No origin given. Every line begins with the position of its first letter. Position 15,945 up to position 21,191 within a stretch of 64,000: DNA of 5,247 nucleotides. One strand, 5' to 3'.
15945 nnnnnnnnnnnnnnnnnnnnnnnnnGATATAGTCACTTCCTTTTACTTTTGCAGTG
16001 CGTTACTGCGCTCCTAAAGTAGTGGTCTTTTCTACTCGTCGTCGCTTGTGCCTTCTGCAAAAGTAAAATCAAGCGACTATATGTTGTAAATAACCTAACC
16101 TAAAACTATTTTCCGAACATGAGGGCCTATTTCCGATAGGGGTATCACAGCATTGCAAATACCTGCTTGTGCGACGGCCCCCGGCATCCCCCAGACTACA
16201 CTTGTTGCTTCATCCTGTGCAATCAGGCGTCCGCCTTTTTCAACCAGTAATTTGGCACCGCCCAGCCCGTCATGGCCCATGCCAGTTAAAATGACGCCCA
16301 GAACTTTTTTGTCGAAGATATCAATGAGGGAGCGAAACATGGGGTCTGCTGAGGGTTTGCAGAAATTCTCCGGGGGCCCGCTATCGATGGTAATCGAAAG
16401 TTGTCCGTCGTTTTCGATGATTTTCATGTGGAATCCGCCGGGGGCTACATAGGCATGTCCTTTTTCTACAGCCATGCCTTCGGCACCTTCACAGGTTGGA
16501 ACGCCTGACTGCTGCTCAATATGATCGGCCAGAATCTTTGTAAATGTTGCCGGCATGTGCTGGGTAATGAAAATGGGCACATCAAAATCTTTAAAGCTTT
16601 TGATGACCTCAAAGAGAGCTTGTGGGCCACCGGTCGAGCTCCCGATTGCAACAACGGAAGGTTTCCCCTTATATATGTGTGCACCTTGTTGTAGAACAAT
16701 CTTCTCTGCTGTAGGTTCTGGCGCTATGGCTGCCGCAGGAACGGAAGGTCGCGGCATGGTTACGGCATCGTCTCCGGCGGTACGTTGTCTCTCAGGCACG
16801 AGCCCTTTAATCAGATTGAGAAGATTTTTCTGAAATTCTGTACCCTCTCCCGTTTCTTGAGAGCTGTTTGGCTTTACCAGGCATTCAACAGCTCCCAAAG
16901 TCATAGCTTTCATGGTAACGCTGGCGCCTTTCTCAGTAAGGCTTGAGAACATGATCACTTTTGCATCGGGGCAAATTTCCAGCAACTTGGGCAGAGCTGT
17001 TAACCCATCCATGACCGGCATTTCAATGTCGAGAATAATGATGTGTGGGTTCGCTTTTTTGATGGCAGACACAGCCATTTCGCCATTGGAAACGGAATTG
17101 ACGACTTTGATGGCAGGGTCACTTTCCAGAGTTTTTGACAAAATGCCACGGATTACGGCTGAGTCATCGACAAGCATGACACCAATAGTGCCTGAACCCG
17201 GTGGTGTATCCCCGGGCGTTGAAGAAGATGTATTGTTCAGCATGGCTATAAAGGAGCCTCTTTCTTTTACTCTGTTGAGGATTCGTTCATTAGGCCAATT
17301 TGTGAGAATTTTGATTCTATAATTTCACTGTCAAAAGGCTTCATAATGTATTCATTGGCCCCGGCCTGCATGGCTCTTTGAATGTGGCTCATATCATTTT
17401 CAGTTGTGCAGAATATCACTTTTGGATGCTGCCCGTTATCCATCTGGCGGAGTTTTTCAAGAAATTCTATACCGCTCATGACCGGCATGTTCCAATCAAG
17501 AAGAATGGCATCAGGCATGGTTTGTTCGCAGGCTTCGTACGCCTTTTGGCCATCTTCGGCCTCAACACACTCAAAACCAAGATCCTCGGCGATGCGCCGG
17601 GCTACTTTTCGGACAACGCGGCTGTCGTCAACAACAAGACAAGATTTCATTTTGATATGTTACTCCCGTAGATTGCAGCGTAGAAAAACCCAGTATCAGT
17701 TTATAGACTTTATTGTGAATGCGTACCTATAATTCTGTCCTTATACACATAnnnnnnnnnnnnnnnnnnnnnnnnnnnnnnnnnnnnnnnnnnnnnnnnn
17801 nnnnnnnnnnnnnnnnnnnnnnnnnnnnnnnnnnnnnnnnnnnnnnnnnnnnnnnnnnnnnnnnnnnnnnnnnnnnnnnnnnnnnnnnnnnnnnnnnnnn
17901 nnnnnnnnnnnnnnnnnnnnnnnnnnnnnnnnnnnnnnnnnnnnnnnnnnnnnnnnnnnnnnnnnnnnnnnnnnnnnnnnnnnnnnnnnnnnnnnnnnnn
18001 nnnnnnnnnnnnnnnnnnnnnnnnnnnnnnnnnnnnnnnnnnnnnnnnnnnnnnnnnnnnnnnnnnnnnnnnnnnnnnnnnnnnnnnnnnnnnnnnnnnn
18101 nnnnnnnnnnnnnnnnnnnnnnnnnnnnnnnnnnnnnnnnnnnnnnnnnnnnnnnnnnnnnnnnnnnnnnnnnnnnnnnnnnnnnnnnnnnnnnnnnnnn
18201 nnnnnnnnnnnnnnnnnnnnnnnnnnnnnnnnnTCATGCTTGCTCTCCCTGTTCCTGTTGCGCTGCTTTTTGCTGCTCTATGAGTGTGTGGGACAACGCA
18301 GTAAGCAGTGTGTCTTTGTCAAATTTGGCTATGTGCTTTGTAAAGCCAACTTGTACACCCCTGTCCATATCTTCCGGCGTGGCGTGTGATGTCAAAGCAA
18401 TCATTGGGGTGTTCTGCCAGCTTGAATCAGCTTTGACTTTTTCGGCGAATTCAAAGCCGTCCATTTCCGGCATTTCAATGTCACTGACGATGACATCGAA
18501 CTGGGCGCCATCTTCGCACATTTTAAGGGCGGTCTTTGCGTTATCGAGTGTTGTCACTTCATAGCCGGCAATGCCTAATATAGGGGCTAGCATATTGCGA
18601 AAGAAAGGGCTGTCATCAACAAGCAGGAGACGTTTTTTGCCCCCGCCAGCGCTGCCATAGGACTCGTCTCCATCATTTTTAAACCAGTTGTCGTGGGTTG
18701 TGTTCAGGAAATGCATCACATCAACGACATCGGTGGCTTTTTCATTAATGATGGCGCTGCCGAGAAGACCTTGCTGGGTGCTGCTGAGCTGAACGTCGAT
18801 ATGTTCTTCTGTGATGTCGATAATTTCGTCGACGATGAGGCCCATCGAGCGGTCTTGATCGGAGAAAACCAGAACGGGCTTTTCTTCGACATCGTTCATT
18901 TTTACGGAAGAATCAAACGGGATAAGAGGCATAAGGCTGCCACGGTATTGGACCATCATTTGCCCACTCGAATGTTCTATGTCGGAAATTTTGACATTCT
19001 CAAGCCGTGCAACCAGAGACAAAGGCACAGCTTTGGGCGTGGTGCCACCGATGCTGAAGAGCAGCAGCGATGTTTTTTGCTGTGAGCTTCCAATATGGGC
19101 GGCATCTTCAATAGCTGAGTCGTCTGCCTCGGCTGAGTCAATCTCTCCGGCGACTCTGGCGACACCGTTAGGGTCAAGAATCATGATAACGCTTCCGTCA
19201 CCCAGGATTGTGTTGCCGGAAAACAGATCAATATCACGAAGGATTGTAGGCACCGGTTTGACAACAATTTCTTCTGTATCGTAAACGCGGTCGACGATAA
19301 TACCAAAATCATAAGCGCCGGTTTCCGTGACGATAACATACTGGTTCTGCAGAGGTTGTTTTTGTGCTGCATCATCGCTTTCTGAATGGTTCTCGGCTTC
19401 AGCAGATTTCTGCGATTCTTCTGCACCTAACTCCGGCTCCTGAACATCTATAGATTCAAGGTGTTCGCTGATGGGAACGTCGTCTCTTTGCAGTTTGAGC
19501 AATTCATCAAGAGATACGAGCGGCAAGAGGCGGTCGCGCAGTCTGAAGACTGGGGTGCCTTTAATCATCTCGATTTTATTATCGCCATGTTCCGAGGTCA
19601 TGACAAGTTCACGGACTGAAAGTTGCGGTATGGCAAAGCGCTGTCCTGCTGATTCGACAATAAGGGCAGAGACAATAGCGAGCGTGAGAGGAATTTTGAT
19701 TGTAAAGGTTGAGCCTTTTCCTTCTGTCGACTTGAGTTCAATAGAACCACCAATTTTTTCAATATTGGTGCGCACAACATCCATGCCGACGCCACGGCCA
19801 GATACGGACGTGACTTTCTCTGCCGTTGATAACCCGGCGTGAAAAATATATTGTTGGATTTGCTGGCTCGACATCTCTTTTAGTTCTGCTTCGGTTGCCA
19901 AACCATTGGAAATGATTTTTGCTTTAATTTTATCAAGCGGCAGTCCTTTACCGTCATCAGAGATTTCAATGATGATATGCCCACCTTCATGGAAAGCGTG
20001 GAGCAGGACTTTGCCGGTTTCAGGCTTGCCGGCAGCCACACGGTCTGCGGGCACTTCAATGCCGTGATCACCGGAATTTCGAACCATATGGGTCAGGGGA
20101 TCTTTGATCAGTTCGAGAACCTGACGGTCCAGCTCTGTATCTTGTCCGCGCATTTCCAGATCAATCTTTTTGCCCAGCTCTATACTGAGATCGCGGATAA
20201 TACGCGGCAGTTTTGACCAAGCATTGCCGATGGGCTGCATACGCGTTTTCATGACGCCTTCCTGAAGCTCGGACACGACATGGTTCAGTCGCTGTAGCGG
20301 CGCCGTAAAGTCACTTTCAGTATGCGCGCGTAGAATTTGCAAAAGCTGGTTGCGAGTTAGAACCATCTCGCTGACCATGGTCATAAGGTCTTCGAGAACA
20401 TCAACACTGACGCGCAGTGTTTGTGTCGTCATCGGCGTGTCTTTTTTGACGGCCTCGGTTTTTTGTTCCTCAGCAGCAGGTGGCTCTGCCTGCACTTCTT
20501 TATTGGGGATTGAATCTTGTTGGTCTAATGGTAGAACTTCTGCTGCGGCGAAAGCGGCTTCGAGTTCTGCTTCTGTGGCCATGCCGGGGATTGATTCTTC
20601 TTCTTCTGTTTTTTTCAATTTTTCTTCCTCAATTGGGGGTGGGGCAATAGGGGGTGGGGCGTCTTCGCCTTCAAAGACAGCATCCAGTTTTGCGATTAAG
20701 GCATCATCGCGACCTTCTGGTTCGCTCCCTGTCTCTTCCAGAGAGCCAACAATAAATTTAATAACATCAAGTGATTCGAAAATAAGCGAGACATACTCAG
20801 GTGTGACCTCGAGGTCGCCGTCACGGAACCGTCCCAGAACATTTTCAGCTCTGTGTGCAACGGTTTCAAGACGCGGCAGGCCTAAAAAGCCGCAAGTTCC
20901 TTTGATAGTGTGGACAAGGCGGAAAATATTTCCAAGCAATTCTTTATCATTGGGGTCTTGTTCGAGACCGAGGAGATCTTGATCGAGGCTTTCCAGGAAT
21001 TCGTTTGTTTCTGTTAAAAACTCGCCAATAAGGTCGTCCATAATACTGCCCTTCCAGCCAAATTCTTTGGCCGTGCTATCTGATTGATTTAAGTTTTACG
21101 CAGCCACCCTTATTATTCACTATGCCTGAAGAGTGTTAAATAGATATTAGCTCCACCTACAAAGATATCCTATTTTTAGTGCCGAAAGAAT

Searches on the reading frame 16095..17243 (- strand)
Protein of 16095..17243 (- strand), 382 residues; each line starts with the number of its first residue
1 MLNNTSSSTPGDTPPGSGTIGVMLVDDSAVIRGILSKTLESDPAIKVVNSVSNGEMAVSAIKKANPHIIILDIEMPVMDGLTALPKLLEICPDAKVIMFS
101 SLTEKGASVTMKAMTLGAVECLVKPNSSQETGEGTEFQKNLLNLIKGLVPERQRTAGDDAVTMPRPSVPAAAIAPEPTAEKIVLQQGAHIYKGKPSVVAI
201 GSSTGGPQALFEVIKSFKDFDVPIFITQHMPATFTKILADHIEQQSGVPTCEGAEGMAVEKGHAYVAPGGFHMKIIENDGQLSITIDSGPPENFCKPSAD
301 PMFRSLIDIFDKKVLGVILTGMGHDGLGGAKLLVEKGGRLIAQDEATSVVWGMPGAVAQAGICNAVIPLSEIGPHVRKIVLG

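Call 90: search_protein_families(library=ncbifam, proteins=[window:16095-17243:-], max_evalue=0.00001)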
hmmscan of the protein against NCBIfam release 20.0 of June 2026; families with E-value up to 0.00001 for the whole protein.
window:16095-17243:- (382 aa): 49 families (the best 25 are shown)
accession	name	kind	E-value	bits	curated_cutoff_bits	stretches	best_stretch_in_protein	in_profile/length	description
NF001965.0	PRK00742.1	subfamily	1.8e-116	389.3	293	1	19-378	3-351/357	chemotaxis-specific protein-glutamate methyltransferase CheB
NF009206.0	PRK12555.1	subfamily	1.3e-82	277.5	342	1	22-378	3-334/340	chemotaxis-specific protein-glutamate methyltransferase CheB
NF007018.1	PRK09483.1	equivalog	1.7e-17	63.8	280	1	20-130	2-110/217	UvrY/SirA/GacA family response regulator transcription factor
TIGR02875.1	spore_0_A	equivalog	7.3e-16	58.2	200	1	20-126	3-109/262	sporulation transcription factor Spo0A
NF041367.1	CheY_Halo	equivalog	8.1e-16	58.4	200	1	22-127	1-102/114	chemotaxis protein CheY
NF007935.0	PRK10651.1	equivalog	6.9e-15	54.8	250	1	21-124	8-109/216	two-component system response regulator NarL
NF052445.1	RespRegMctR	equivalog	1.7e-13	50.5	300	1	20-128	2-108/205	two-component system response regulator MctR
NF011896.0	PRK15369.1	equivalog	2e-13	50.5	242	1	21-129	5-110/211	two component system response regulator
TIGR01818.1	ntrC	equivalog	2e-13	50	558.6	1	22-127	1-102/463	nitrogen regulation protein NR(I)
NF007969.0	PRK10693.1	equivalog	4e-13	49.1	329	1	22-127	10-111/337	two-component system response regulator RssB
NF045944.1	ResRegRpaBCyano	equivalog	8.8e-13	48.2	330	1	23-131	1-104/229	response regulator transcription factor RpaB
NF008469.0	PRK11361.1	equivalog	7.3e-12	44.7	714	1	22-127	7-108/461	acetoacetate metabolism transcriptional regulator AtoC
NF045505.1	RR_RssB_Pseudo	equivalog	2.8e-11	43.1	700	1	20-126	6-108/394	two-component system response regulator RssB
NF008677.0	PRK11697.1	equivalog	6e-11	42.2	246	1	20-125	2-102/238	two-component system response regulator BtsR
NF007708.0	PRK10403.1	equivalog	5.1e-10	39.2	343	1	21-100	8-87/215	nitrate/nitrite response regulator protein NarP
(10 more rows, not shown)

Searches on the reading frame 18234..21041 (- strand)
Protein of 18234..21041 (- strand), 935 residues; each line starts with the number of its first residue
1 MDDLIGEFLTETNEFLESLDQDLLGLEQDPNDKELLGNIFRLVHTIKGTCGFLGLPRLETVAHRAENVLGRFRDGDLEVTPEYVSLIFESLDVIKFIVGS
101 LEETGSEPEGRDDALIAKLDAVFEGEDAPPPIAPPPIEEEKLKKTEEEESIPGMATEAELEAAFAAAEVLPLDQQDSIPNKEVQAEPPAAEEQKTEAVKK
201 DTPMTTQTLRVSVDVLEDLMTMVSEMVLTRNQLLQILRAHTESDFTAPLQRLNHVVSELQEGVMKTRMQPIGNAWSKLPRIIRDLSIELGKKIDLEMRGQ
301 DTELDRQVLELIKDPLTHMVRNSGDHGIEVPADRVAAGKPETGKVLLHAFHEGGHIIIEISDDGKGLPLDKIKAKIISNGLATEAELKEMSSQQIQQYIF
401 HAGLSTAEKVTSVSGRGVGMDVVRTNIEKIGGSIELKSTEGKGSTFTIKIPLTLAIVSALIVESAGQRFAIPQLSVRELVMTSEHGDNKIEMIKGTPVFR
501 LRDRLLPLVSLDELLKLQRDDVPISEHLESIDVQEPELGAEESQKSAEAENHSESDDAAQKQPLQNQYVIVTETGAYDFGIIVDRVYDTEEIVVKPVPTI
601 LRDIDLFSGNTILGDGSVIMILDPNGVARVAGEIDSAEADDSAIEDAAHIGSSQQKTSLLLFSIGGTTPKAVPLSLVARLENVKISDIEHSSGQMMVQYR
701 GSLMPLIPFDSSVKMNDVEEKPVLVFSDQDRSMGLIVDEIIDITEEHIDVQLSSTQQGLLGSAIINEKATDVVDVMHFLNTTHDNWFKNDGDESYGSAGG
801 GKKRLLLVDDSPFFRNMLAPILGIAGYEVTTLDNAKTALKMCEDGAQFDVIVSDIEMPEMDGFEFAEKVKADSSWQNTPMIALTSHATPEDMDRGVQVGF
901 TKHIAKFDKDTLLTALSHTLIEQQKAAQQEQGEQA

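Call 90: search_protein_families(library=ncbifam, proteins=[window:18234-21041:-], max_evalue=0.00001)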
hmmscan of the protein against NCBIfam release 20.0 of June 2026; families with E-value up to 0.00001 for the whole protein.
window:18234-21041:- (935 aa): 67 families (the best 25 are shown)
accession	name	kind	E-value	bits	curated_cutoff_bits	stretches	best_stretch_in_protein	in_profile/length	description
NF041336.1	CheA_Halo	equivalog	2.7e-121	406.3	950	3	166-519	248-599/666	chemotaxis protein CheA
NF007835.0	PRK10547.1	equivalog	6e-102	342.4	793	2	159-518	234-587/670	chemotaxis protein CheA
NF008318.0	PRK11107.1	equivalog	5.4e-25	87.6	890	1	805-927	670-791/920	two-component sensor histidine kinase BarA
NF008099.0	PRK10841.1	equivalog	2.4e-23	81.9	920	1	717-922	740-938/949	two-component system sensor histidine kinase RcsC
TIGR02956.1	TMAO_torS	equivalog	3.5e-23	81.7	676.5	1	803-928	702-828/967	TMAO reductase system sensor histidine kinase/response regulator TorS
NF011874.0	PRK15347.1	equivalog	5.9e-23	80.8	852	1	804-906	692-795/921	two component system sensor kinase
NF008302.0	PRK11091.1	equivalog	2.7e-18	65.5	838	1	804-931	527-653/779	aerobic respiration two-component sensor histidine kinase ArcB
NF045901.1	HisKinLetSLeg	equivalog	1.3e-17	63.1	1650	1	764-927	632-796/906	two-component system sensor histidine kinase LetS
NF007135.0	PRK09581.1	equivalog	4.2e-16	58.8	474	1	804-915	4-114/457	PleD family two-component system response regulator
NF053854.1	RespRegPhoBBctds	equivalog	3e-15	56.2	270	1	805-906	1-100/225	two-component system response regulator PhoB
NF052573.1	HisKinEspAMyxo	equivalog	3.6e-15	55.1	1400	1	800-887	630-716/755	serine histidine kinase EspA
NF007420.1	PRK09959.1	equivalog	5.6e-15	54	1995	1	802-917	958-1071/1197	acid-sensing system histidine kinase EvgS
NF006900.1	PRK09390.1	equivalog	1.2e-14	54.3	255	1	804-932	6-132/203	response regulator FixJ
NF038297.2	hybrid_HK_HrmK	equivalog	2.7e-14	52.8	725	1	797-906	485-593/607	hybrid histidine kinase/response regulator HrmK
NF052574.1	HisKinEspCMyxo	equivalog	1.1e-13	50.2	1200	1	799-872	662-734/785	serine histidine kinase EspC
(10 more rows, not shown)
